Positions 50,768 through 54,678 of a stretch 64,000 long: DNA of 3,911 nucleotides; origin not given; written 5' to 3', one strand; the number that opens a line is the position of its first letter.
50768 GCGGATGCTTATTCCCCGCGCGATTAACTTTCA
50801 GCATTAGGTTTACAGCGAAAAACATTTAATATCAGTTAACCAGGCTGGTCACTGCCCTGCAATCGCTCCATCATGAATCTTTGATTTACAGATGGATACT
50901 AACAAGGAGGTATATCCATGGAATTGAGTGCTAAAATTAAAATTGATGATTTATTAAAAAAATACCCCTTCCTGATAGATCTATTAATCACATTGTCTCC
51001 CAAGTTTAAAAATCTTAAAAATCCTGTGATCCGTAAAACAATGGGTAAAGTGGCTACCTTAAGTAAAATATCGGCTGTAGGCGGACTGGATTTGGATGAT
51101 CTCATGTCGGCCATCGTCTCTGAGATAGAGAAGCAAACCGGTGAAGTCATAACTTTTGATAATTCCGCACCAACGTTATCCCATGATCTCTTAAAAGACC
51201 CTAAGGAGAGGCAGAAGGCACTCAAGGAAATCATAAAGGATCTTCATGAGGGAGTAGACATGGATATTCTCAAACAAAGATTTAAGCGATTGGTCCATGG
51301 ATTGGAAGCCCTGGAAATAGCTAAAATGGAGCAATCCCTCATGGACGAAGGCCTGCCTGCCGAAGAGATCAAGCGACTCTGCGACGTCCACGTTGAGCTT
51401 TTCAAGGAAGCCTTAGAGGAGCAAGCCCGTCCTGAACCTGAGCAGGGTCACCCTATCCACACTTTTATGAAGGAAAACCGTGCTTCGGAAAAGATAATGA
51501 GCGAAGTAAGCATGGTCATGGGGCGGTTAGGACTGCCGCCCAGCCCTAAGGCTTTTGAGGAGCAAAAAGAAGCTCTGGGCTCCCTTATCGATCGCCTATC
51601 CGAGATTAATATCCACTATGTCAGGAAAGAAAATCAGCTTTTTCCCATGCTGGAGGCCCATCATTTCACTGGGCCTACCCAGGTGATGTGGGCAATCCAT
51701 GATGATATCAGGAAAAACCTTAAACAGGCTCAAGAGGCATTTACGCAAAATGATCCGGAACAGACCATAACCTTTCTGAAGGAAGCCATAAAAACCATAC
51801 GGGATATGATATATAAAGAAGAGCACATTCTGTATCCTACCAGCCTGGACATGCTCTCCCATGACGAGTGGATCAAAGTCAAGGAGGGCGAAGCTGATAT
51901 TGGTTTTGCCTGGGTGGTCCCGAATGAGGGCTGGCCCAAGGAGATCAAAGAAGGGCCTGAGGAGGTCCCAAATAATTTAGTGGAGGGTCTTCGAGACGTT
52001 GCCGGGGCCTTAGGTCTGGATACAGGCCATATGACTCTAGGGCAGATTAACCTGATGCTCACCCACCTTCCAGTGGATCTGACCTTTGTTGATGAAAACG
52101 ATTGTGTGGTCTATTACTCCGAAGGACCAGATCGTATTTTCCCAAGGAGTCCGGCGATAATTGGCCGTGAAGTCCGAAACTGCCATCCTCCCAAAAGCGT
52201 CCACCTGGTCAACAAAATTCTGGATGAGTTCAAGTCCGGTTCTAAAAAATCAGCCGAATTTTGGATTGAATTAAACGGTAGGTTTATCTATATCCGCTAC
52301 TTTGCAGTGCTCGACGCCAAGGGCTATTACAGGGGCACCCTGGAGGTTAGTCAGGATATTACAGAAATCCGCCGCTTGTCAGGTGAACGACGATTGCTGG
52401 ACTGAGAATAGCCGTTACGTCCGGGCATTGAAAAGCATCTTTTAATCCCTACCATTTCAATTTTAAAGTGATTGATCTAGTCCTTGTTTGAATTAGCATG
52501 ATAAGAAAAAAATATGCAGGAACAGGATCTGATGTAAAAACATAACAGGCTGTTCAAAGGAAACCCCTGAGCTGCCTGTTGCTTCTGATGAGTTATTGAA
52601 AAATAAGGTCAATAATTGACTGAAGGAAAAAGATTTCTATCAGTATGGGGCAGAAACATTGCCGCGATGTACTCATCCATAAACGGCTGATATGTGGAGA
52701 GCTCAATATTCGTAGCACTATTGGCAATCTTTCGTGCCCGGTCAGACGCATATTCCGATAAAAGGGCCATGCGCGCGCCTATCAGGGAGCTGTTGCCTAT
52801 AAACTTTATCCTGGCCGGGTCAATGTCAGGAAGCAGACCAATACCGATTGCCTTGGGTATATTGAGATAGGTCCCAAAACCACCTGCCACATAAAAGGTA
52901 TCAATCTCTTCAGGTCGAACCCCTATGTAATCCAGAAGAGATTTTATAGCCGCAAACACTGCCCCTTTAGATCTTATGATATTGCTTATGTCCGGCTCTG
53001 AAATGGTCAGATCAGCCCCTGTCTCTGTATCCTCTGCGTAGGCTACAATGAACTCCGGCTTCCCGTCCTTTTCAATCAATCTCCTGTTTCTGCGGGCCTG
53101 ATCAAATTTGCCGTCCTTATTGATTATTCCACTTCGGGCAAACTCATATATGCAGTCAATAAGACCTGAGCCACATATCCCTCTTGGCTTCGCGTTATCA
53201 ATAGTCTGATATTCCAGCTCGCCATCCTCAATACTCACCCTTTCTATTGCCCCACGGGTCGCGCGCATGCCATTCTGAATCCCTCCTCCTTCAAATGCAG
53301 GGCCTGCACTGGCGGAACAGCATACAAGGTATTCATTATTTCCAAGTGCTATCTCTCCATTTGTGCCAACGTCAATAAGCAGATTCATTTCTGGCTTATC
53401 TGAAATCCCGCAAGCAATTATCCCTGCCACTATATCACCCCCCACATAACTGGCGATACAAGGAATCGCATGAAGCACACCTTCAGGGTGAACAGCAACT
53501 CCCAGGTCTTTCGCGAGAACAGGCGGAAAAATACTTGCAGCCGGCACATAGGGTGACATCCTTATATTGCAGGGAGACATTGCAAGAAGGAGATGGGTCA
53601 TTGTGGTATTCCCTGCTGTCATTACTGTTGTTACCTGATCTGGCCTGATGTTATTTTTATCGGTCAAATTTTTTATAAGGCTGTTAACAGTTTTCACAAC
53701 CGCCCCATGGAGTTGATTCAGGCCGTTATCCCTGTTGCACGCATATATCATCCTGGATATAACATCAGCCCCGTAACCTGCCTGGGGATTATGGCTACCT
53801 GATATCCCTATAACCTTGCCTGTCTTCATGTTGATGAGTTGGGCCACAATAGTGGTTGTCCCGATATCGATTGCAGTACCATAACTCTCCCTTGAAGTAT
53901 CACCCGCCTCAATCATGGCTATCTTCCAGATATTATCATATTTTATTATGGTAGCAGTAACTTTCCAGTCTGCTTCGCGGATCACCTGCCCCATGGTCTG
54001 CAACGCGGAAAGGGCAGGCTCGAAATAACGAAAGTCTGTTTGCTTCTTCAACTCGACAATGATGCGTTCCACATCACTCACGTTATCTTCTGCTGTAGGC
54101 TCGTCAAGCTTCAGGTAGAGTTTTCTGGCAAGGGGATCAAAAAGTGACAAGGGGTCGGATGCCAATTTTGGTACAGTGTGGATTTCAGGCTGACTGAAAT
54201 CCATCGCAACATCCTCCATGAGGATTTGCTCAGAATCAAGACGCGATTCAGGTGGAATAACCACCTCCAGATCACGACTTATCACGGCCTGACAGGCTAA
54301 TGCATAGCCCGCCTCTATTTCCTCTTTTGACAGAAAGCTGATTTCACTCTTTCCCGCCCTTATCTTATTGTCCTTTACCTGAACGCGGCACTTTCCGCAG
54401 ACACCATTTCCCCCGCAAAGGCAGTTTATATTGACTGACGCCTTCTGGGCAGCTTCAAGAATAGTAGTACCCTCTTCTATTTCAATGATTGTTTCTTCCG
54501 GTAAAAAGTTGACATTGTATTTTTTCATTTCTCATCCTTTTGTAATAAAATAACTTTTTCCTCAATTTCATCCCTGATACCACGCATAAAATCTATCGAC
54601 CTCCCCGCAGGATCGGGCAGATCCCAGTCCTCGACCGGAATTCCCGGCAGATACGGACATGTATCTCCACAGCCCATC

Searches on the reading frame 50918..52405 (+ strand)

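Call 87: search_protein_families(library=pfam, proteins=[window:50918-52405:+], max_evalue=0.001)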
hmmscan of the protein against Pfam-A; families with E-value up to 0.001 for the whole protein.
window:50918-52405:+ (495 aa): 5 families
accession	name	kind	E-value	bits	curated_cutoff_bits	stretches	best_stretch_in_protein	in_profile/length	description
PF13596.12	PAS_10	-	2.9e-29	102.3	22.1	1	377-482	1-106/106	PAS domain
PF04282.18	DUF438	-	4.7e-24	84.5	25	1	102-168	1-67/67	Family of unknown function (DUF438)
PF08984.16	DUF1858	-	8.8e-16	58.2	32.2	1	7-63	5-59/59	Domain of unknown function (DUF1858)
PF01814.28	Hemerythrin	-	6.5e-14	52.9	25.3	1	179-307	2-125/127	Hemerythrin HHE cation binding domain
PF08448.16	PAS_4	-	0.00053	20.6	23.1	0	381-485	1-109/110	PAS fold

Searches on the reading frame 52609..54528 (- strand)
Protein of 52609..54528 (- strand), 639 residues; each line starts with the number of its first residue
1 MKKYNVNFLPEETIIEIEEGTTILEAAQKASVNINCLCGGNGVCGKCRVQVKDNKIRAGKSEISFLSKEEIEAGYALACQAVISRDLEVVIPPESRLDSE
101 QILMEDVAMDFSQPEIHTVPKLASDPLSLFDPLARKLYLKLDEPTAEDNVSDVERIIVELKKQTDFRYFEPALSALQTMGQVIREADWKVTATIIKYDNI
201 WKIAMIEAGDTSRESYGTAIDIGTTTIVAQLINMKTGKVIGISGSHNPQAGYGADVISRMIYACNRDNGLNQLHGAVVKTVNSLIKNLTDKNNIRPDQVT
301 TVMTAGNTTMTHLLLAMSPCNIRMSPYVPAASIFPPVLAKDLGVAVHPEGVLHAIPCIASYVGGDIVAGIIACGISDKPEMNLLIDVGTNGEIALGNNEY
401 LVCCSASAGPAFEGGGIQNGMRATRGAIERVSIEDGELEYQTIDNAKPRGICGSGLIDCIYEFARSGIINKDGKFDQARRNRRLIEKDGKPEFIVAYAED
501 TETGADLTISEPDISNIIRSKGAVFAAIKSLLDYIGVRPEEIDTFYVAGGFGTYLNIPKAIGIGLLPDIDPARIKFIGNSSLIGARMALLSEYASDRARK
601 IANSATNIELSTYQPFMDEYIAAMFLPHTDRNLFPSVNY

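Call 87: search_protein_families(library=pfam, proteins=[window:52609-54528:-], max_evalue=0.001)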
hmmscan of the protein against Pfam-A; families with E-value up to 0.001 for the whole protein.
window:52609-54528:- (639 aa): 4 families
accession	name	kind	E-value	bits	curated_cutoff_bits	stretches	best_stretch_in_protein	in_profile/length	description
PF14574.11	RACo_C_ter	-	2.9e-100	335.1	27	1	380-638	1-261/261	C-terminal domain of RACo the ASKHA domain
PF17651.6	Raco_middle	-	7.8e-58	195.2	26.8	1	216-376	1-161/163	RACo middle region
PF17650.6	RACo_linker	-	7.1e-20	71.1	26.2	1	130-212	8-85/86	RACo linker region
PF00111.32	Fer2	-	2.8e-14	53.2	21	1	10-83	5-76/77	2Fe-2S iron-sulfur cluster binding domain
